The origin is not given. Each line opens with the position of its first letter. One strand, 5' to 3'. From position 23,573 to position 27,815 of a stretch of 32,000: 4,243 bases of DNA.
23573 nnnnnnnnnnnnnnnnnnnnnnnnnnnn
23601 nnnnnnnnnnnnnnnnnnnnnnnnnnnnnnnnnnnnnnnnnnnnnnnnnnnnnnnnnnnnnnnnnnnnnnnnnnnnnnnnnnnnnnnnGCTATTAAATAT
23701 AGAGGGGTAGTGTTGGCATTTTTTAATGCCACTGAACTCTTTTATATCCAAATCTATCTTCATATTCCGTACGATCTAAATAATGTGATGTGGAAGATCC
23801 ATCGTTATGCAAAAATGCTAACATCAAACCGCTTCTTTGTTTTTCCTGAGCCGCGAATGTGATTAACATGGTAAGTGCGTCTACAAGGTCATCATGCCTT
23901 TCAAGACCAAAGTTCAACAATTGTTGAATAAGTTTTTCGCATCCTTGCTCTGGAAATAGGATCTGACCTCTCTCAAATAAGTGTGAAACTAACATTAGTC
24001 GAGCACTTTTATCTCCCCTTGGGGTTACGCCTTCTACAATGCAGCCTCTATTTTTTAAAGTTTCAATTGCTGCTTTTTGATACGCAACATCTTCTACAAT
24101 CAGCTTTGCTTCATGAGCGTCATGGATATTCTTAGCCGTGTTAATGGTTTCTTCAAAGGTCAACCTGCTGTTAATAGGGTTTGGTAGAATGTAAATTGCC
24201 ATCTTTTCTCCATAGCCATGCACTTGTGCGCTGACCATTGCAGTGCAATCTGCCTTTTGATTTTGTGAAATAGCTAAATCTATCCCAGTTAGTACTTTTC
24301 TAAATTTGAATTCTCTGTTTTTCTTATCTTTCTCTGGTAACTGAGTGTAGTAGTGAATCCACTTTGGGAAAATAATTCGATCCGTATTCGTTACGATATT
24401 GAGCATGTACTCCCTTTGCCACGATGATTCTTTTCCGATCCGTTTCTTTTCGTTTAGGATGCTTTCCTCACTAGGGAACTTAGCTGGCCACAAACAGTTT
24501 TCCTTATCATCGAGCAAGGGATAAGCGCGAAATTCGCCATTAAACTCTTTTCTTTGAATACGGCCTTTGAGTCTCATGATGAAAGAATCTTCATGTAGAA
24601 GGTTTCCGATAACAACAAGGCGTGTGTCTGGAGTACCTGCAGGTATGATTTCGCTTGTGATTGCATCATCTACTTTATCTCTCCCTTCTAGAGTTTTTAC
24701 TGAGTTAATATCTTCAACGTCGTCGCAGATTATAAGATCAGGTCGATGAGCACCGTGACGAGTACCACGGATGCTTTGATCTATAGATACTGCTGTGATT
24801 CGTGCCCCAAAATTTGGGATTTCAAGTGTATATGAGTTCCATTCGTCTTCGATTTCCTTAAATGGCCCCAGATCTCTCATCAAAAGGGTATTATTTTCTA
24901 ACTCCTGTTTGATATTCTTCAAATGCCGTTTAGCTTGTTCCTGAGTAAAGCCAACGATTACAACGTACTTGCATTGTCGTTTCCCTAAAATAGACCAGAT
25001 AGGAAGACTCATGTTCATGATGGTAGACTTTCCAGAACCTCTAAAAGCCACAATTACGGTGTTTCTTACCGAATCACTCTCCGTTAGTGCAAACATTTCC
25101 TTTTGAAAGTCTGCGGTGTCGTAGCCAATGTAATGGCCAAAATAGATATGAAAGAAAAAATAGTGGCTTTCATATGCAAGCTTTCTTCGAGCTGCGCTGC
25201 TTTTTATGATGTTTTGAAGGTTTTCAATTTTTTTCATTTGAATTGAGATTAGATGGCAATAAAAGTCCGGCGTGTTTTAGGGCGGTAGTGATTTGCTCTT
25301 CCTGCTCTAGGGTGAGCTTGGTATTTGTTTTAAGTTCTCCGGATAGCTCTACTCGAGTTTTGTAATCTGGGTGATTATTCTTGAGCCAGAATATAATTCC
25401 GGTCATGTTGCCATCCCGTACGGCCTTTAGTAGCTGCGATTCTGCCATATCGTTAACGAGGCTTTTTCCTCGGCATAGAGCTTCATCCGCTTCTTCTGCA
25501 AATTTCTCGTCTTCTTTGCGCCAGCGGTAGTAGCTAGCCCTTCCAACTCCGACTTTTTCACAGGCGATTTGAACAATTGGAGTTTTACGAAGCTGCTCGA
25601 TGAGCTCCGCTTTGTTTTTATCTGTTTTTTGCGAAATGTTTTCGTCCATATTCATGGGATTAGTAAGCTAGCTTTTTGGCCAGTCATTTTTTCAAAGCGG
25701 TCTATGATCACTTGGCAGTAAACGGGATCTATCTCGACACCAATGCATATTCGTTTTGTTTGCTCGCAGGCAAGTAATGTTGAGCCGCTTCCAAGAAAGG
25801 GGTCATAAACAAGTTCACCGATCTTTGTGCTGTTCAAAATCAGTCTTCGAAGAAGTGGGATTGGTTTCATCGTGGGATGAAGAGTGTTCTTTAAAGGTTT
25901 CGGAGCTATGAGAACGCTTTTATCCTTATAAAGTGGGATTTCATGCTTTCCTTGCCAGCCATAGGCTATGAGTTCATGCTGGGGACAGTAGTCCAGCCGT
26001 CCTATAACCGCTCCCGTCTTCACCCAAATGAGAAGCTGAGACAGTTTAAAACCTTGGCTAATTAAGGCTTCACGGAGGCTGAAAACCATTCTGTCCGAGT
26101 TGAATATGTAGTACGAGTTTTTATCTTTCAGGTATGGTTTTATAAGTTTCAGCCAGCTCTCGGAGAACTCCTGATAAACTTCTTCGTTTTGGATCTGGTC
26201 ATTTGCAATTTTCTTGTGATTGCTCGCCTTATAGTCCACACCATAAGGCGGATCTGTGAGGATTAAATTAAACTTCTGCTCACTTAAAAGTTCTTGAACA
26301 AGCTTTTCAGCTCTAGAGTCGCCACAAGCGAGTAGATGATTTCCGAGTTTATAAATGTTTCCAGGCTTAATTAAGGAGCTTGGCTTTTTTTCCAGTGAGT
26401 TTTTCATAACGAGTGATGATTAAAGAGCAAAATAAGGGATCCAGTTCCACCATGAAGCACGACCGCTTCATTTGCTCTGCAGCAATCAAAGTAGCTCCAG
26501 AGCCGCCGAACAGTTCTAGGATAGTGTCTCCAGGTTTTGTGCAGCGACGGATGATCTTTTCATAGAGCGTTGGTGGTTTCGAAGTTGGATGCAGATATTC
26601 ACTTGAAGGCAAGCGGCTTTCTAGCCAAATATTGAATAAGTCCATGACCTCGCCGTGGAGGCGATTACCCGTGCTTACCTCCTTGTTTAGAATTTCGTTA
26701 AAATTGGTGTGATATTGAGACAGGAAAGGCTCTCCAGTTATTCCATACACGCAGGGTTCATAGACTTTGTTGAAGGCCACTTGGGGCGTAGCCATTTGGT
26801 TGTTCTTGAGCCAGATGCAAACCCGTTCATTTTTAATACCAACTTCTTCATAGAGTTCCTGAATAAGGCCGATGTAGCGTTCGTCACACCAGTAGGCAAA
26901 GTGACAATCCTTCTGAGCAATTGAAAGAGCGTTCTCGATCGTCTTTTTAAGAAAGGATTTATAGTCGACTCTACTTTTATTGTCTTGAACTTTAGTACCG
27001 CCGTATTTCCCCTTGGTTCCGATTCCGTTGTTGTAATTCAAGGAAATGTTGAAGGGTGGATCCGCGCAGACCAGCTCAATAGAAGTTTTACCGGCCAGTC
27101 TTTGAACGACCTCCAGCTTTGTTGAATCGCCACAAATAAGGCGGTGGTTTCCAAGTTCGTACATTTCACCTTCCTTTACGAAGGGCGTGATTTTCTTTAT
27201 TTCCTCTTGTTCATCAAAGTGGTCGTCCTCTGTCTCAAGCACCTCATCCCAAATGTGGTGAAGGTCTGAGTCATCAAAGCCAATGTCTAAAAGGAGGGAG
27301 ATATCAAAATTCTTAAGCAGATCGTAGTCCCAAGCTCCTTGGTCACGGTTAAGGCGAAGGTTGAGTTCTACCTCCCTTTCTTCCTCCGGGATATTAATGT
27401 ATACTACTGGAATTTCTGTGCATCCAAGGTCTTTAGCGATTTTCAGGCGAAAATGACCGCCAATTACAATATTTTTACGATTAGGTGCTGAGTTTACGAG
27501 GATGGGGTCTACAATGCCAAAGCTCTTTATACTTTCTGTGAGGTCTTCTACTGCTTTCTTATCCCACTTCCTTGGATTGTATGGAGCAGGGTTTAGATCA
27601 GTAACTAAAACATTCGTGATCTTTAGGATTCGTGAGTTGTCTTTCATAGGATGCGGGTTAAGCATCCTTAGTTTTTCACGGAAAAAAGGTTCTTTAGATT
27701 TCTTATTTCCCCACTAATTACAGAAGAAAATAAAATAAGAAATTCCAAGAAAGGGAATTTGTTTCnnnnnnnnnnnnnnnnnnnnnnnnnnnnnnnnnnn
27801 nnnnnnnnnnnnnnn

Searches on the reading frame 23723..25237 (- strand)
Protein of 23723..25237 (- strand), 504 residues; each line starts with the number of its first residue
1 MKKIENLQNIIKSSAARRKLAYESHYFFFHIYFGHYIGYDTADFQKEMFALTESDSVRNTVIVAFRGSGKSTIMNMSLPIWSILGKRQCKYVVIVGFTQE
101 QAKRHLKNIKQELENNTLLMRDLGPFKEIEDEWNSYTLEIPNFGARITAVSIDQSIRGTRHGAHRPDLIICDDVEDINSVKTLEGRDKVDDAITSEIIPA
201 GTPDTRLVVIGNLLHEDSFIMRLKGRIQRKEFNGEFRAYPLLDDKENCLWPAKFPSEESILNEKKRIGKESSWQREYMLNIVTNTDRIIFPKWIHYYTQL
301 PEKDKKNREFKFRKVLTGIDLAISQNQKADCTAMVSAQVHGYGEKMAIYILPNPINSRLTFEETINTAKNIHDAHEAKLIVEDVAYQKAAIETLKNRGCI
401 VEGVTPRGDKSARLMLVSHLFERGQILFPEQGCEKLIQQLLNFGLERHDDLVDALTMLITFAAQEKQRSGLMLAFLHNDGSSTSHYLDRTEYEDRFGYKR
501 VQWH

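Call 16: search_protein_families(library=pfam, proteins=[window:23723-25237:-], max_evalue=0.001)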
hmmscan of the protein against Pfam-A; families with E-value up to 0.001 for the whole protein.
window:23723-25237:- (504 aa): 1 family
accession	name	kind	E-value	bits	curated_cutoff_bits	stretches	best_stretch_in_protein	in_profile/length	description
PF17289.8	Terminase_6C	-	2.9e-05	24.5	22.6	1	318-459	2-152/155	Terminase RNaseH-like domain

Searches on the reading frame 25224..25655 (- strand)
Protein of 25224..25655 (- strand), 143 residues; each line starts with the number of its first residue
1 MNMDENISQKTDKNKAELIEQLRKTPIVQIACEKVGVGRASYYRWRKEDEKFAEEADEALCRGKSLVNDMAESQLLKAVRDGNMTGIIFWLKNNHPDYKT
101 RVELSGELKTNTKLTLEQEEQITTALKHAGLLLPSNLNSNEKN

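Call 16: search_protein_families(library=pfam, proteins=[window:25224-25655:-], max_evalue=0.001)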
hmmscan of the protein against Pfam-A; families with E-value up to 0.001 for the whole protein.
window:25224-25655:- (143 aa): 2 families
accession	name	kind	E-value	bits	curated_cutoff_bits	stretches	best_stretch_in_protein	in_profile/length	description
PF13022.12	HTH_Tnp_1_2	-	5.4e-06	27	27.9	1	18-94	19-96/122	Helix-turn-helix of insertion element transposase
PF01527.26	HTH_Tnp_1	-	0.00035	21.2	24.1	1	12-56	9-54/75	Transposase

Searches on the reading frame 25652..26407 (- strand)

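Call 16: search_protein_families(library=pfam, proteins=[window:25652-26407:-], max_evalue=0.001)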
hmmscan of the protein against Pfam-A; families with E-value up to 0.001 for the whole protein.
window:25652-26407:- (251 aa): 2 families
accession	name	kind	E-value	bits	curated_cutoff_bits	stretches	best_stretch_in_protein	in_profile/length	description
PF01555.25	N6_N4_Mtase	-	3.4e-35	122.4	26.7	1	47-234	2-219/221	DNA methylase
PF02384.22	N6_Mtase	-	0.00031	20.6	20.4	0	36-95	115-175/311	N-6 DNA Methylase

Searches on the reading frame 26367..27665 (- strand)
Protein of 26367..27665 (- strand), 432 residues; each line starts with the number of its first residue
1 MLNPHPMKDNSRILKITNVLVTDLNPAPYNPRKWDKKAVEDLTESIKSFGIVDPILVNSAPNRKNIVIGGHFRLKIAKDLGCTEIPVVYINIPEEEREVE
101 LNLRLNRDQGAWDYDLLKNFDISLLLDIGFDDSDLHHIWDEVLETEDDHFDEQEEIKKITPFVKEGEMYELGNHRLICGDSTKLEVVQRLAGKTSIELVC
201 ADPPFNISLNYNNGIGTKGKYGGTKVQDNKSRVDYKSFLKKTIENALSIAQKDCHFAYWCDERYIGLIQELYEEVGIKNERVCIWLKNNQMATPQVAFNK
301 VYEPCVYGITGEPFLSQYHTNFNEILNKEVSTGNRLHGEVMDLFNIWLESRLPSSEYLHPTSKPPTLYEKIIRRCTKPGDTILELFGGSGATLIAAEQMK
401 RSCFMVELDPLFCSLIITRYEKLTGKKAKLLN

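Call 16: search_protein_families(library=pfam, proteins=[window:26367-27665:-], max_evalue=0.001)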
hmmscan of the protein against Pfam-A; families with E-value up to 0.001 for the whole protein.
window:26367-27665:- (432 aa): 2 families
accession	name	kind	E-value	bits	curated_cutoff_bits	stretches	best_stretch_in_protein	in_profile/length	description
PF01555.25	N6_N4_Mtase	-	2.4e-25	90.2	26.7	1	196-416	1-219/221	DNA methylase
PF02195.25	ParB_N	-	3.7e-12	46.6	26.3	1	16-96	3-84/95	ParB N-terminal domain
